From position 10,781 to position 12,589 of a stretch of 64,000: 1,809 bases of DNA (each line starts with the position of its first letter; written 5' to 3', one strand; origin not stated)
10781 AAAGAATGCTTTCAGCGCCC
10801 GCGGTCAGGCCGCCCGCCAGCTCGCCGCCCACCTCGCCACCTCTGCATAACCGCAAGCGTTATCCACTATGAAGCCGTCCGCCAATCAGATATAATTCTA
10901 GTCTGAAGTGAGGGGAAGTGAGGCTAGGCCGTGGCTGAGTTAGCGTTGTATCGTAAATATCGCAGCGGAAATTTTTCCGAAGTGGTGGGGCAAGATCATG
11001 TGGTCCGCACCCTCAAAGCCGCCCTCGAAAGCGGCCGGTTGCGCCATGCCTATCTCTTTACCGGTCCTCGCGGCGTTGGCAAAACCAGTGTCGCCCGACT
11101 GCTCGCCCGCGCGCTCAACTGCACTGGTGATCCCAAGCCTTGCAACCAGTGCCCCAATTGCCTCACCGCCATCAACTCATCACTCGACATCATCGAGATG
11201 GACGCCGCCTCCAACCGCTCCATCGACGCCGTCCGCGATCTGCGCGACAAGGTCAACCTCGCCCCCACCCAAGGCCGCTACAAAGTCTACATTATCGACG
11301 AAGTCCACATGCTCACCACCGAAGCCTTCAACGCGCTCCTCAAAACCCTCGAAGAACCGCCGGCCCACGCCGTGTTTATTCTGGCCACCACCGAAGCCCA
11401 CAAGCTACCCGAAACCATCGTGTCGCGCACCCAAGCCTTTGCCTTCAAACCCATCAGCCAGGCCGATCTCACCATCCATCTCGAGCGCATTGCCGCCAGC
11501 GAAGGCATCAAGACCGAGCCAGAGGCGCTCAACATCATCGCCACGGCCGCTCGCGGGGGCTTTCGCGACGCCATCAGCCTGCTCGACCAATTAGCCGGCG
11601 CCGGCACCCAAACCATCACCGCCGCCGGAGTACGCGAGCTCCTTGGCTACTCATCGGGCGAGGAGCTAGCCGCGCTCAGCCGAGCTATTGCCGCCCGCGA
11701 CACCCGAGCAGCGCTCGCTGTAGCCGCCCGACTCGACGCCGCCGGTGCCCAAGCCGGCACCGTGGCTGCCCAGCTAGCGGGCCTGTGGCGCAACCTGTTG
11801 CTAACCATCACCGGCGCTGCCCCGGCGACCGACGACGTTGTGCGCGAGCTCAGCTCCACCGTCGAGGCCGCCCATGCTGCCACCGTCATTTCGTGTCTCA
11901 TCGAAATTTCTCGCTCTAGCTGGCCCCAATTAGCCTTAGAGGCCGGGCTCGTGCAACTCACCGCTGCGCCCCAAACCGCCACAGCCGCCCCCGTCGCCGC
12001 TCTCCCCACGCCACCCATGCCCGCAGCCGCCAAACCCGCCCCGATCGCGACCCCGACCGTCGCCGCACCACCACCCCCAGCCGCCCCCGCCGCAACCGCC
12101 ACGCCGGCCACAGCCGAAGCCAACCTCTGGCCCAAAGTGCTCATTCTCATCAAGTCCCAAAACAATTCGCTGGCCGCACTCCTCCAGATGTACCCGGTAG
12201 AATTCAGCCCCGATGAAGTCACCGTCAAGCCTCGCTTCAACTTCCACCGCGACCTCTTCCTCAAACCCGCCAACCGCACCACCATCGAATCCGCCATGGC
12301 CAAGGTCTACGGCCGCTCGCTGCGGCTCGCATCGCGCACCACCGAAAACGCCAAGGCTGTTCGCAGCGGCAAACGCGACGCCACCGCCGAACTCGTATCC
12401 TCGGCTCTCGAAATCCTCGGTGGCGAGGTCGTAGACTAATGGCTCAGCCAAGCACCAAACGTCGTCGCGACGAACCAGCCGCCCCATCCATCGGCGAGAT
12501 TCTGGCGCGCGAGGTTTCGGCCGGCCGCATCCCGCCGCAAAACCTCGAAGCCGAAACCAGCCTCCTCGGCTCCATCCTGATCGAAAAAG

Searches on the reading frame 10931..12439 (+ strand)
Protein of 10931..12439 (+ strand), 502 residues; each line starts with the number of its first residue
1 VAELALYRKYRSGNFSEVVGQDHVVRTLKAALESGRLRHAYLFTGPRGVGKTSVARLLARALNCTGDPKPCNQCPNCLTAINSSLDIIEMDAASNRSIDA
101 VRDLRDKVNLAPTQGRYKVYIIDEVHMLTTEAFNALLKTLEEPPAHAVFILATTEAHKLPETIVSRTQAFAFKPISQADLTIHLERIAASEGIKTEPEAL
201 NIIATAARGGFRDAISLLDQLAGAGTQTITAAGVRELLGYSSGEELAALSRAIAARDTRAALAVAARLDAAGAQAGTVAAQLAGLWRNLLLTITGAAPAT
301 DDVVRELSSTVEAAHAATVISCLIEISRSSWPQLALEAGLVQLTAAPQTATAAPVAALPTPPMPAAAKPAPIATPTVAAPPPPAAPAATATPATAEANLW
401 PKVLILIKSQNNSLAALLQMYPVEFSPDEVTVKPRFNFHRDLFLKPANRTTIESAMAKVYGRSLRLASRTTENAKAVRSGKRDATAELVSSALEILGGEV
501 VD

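Call 3: search_protein_families(library=pfam, proteins=[window:10931-12439:+], max_evalue=0.01)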
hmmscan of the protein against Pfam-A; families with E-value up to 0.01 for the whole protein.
window:10931-12439:+ (502 aa): 19 families
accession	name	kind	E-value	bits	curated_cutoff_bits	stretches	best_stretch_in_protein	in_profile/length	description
PF13177.12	DNA_pol3_delta2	-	1.6e-44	152.2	27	1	21-175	2-160/161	DNA polymerase III, delta subunit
PF22608.2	DNAX_ATPase_lid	-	1.3e-13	51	27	1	182-220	4-42/49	DNA polymerase III clamp loader subunit, ATPase lid domain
PF00004.35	AAA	-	1.6e-12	48.5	21.2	1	42-171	2-127/131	ATPase family associated with various cellular activities (AAA)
PF12169.13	DNA_pol3_gamma3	-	8.9e-09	35.7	24.4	1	229-311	1-83/143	DNA polymerase III subunits gamma and tau domain III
PF13191.12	AAA_16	-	9.1e-08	33.2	32.6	1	17-144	1-160/167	AAA ATPase domain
PF07728.20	AAA_5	-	1.2e-07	32.2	22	1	42-144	3-94/139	AAA domain (dynein-related subfamily)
PF13401.12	AAA_22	-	9.4e-07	29.6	27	1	41-153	8-122/130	AAA domain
PF05496.18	RuvB_N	-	1.6e-06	28.4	27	1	11-64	2-59/159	Holliday junction DNA helicase RuvB P-loop domain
PF13173.12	AAA_14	-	2.5e-05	24.7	27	1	39-177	3-125/129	AAA domain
PF13604.12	AAA_30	-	6.2e-05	23.2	27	1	29-149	11-121/191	AAA domain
PF13245.12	AAA_19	-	8.4e-05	23.2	25.1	1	33-146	6-119/134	AAA domain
PF06068.19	TIP49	-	0.00018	21.2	23.8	0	119-154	277-311/347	TIP49 P-loop domain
PF12775.13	AAA_7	-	0.00041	20.4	25.8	1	38-135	33-119/181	P-loop containing dynein motor region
PF04851.21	ResIII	-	0.0012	19.3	22.5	0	106-141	115-151/164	Type III restriction enzyme, res subunit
PF13238.12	AAA_18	-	0.0013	19.6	29.4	1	43-161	3-87/128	AAA domain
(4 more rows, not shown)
